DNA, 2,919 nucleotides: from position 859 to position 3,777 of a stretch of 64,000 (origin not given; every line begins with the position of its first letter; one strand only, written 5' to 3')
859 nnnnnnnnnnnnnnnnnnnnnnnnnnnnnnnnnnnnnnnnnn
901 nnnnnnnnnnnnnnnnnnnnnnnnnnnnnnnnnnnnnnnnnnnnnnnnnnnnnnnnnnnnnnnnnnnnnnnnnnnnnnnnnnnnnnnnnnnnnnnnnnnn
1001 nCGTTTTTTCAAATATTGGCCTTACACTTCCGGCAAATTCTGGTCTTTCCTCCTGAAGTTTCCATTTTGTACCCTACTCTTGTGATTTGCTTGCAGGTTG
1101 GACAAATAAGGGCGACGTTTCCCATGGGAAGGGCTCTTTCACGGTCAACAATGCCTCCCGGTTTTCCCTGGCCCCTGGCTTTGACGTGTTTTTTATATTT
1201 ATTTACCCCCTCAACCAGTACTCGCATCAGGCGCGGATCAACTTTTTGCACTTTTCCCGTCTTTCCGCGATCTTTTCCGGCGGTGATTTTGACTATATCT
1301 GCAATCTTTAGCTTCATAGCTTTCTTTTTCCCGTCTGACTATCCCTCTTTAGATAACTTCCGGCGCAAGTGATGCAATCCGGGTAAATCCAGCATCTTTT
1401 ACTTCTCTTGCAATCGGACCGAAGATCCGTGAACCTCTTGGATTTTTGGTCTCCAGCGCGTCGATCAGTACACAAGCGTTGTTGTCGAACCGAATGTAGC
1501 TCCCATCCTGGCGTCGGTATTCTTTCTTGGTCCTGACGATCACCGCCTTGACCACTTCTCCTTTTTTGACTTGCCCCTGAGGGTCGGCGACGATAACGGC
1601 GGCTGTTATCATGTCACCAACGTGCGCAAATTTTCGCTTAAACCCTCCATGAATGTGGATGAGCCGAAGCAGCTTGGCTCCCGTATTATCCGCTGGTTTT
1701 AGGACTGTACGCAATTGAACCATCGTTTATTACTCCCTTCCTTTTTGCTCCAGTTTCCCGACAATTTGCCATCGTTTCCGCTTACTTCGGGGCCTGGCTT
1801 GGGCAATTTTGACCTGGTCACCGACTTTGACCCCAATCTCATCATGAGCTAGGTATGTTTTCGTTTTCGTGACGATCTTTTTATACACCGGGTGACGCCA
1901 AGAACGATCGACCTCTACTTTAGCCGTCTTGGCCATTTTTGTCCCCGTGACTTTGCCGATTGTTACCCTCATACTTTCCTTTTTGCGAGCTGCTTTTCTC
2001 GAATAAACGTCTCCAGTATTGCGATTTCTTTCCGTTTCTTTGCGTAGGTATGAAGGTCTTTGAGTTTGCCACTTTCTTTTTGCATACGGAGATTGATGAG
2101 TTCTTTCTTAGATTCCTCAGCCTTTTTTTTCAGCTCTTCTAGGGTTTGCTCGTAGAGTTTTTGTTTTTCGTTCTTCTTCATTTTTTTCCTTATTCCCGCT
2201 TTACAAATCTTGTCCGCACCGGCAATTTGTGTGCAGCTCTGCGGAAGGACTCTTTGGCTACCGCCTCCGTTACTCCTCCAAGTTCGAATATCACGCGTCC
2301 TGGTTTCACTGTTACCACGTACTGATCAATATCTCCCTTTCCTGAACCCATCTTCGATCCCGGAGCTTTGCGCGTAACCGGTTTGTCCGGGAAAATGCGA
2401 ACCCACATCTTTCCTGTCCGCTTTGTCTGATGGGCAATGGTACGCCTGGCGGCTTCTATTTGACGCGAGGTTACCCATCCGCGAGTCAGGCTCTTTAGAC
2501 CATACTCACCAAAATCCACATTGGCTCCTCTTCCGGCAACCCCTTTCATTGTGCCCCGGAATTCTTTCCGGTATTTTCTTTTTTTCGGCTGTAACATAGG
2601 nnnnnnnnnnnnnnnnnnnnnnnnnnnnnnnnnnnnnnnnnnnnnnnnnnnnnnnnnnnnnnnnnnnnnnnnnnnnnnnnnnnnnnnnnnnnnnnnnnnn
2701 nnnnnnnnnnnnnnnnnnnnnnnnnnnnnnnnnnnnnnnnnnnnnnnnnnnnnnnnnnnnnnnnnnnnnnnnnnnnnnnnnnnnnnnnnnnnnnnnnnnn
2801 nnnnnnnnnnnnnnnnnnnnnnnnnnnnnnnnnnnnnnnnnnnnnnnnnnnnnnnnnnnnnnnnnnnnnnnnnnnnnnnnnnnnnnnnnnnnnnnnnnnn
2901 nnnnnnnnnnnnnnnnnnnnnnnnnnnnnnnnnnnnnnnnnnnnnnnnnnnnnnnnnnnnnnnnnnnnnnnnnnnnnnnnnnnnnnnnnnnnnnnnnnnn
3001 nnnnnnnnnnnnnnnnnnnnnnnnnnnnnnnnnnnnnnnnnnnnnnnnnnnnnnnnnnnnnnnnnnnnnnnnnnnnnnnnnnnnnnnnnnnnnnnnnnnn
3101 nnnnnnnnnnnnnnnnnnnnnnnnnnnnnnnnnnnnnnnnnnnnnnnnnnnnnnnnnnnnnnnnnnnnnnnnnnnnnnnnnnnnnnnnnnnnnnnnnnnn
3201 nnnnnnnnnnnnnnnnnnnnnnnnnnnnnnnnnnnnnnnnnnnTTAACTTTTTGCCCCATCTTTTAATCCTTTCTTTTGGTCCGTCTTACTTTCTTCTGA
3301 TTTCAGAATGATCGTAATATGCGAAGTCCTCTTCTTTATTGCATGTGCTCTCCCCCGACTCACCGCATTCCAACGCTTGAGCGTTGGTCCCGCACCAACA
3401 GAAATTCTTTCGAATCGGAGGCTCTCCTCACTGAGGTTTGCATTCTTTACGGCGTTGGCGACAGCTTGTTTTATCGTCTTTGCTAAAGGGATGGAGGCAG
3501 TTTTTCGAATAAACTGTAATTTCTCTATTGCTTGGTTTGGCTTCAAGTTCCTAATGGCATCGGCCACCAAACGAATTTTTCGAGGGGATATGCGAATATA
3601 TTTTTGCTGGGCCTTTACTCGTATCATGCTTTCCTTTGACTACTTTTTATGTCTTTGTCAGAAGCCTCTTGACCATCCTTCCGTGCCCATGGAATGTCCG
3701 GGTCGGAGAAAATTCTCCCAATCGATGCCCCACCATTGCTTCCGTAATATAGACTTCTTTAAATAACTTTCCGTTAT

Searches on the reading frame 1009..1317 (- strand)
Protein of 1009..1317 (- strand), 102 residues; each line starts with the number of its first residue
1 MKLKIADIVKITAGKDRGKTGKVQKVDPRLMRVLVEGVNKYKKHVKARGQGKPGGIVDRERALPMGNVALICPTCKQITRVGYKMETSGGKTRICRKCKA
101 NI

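Call 47: search_protein_families(library=pfam, proteins=[window:1009-1317:-], max_evalue=0.01)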
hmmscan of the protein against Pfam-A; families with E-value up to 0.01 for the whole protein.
window:1009-1317:- (102 aa): 2 families
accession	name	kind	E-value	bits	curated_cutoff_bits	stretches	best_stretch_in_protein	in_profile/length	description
PF17136.10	ribosomal_L24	-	6.5e-19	68.5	27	1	38-102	1-65/65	Ribosomal proteins 50S L24/mitochondrial 39S L24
PF00467.35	KOW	-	1.5e-07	31.3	22.3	1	7-36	3-32/32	KOW motif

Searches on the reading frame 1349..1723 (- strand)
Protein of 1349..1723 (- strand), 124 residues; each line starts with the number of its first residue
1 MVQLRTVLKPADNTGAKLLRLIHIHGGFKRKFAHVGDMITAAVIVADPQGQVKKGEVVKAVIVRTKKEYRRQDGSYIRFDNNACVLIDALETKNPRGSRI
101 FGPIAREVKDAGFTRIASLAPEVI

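Call 47: search_protein_families(library=pfam, proteins=[window:1349-1723:-], max_evalue=0.01)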
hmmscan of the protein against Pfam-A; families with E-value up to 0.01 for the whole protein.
window:1349-1723:- (124 aa): 1 family
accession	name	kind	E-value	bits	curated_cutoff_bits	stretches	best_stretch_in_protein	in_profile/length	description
PF00238.24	Ribosomal_L14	-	4.7e-46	156.1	23.6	1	1-124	1-122/122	Ribosomal protein L14p/L23e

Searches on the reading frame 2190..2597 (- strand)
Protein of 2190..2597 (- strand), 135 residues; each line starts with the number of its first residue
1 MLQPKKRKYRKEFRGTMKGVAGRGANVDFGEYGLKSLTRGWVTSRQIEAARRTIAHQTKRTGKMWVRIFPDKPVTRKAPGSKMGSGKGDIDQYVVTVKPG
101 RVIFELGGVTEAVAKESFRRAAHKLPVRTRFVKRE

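Call 47: search_protein_families(library=pfam, proteins=[window:2190-2597:-], max_evalue=0.01)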
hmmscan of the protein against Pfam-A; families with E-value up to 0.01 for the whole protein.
window:2190-2597:- (135 aa): 1 family
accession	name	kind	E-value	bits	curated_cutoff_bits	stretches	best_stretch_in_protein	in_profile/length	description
PF00252.24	Ribosomal_L16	-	3.3e-48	163.4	27.9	1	4-132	1-132/132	Ribosomal protein L16p/L10e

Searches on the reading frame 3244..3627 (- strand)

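Call 47: search_protein_families(library=pfam, proteins=[window:3244-3627:-], max_evalue=0.01)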
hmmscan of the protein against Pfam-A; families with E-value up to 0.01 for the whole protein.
window:3244-3627:- (127 aa): 1 family
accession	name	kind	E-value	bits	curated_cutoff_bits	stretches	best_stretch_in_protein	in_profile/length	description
PF00237.24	Ribosomal_L22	-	1.6e-30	105.8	28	1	6-109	1-104/104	Ribosomal protein L22p/L17e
